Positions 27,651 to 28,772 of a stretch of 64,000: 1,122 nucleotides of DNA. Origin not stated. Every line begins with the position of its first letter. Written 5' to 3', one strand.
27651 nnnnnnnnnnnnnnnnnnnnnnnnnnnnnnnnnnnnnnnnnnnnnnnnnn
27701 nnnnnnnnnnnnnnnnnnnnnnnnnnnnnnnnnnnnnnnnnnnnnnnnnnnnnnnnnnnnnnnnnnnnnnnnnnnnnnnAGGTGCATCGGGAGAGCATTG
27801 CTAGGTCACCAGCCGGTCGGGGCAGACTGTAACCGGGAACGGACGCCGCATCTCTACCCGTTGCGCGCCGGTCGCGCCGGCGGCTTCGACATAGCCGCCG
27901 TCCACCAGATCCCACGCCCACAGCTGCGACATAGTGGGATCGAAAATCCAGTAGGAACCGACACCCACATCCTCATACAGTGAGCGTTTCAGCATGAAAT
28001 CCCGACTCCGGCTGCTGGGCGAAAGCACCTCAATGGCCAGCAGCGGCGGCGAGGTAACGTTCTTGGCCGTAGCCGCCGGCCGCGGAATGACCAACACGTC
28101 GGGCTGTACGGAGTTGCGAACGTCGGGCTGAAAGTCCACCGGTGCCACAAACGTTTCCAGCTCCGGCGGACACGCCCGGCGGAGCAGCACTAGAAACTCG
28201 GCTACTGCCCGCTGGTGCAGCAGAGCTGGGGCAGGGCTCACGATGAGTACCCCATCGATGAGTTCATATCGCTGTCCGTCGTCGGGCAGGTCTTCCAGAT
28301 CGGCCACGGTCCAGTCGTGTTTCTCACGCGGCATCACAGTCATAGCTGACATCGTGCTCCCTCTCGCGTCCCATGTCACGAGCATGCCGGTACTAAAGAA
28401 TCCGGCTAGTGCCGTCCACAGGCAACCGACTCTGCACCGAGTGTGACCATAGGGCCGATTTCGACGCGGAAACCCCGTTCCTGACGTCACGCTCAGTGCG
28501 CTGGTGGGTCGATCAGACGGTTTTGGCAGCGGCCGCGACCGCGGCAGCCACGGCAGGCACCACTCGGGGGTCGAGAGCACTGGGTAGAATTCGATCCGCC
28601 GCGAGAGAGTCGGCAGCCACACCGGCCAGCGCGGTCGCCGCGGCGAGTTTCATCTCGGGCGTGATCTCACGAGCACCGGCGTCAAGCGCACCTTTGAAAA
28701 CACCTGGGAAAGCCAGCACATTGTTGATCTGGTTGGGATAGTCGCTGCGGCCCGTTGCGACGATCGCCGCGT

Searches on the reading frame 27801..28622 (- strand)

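Call 86: search_protein_families(library=pfam, proteins=[window:27801-28622:-], max_evalue=0.001)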
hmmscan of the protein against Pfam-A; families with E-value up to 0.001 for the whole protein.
window:27801-28622:- (273 aa): 1 family
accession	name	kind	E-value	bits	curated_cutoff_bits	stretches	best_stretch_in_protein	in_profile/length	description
PF05685.18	Uma2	-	5.5e-27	94.8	27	1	107-263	2-165/172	Putative restriction endonuclease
